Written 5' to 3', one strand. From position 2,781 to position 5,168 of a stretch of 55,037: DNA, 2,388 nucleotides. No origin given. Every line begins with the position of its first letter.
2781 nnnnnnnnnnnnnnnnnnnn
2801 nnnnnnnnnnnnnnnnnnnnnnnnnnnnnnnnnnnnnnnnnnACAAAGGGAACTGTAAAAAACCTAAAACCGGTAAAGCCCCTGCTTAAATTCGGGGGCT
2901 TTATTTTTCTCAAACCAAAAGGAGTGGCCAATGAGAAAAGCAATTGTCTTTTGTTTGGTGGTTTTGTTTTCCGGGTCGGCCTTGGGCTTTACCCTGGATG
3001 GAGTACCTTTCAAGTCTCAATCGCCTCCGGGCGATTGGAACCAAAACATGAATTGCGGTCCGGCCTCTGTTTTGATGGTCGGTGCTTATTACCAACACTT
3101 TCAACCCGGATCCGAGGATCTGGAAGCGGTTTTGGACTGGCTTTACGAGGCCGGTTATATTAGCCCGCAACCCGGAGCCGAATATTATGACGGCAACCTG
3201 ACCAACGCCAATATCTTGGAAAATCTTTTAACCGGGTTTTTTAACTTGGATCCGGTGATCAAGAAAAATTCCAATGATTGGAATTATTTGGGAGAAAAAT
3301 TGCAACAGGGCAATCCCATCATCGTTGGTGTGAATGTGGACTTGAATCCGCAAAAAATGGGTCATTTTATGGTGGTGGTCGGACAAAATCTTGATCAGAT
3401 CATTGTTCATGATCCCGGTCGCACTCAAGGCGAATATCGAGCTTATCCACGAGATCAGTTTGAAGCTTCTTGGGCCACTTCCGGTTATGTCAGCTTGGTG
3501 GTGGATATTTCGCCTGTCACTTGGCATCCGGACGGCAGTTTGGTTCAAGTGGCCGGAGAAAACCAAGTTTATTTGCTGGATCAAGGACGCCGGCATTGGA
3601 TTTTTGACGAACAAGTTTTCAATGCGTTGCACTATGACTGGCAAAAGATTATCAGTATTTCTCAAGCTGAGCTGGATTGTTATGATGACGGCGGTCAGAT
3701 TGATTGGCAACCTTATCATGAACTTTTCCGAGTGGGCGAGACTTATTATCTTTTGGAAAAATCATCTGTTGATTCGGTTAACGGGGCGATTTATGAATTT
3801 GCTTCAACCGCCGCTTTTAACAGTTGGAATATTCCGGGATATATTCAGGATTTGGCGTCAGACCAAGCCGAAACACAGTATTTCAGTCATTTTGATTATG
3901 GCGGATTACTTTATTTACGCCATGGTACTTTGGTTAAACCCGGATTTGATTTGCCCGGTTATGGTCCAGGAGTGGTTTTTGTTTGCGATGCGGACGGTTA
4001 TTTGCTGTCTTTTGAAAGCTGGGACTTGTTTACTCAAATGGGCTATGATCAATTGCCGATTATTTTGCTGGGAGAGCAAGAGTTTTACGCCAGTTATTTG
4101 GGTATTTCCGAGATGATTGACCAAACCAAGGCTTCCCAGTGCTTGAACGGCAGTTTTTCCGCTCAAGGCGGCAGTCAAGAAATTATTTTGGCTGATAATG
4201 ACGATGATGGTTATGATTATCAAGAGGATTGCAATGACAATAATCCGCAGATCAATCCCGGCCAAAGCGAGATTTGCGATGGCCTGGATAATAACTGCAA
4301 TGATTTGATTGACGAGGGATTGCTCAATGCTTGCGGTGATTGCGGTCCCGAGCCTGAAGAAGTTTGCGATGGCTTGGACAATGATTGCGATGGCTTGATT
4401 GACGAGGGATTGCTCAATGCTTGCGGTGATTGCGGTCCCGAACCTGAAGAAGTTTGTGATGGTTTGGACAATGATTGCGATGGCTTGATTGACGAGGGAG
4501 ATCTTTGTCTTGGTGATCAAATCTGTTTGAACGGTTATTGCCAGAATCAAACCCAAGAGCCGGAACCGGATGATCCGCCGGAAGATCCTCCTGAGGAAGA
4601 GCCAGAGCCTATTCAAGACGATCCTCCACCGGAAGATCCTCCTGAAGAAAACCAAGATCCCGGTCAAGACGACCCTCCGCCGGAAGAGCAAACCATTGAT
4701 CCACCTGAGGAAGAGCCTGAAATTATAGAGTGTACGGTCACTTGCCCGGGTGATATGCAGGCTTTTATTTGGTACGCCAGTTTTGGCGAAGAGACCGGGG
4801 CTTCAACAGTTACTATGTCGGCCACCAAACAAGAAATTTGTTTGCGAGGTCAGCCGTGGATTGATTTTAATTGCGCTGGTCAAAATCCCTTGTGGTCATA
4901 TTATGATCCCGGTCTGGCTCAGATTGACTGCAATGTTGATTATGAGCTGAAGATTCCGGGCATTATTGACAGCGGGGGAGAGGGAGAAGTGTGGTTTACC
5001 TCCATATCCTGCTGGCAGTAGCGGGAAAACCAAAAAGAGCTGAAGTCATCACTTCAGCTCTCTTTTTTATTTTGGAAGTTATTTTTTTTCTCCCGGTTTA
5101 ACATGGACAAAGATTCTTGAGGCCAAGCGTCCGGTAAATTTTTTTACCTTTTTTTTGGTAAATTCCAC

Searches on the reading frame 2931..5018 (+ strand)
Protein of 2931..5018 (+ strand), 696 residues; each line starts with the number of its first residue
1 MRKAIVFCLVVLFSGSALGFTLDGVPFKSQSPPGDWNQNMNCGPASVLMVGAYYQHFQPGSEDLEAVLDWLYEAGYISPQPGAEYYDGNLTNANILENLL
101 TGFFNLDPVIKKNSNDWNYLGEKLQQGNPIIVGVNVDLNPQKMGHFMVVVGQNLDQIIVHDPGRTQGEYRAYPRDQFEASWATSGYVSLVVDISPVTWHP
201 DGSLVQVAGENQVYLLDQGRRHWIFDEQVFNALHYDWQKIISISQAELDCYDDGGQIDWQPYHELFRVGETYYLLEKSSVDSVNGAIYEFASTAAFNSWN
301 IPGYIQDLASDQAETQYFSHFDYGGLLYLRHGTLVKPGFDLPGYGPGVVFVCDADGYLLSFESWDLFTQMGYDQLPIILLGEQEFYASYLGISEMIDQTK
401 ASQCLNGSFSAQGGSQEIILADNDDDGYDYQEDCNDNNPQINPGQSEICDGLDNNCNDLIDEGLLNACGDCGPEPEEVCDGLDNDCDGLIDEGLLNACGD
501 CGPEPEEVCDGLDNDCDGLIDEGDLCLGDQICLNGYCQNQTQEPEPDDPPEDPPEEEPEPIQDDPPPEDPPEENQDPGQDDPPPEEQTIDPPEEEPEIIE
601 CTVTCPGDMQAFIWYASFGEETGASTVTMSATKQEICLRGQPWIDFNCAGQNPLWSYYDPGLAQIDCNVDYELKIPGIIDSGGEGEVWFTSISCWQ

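Call 57: search_protein_families(library=pfam, proteins=[window:2931-5018:+], max_evalue=0.00001)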
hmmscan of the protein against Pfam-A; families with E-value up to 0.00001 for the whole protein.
window:2931-5018:+ (696 aa): 2 families
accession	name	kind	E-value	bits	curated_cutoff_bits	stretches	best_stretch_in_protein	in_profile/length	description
PF11617.13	Cu-binding_MopE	-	1.8e-18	66.9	27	1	433-462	1-30/30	Putative metal-binding motif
PF13529.12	Peptidase_C39_2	-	2.4e-10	41.6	24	1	24-162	2-142/143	Peptidase_C39 like family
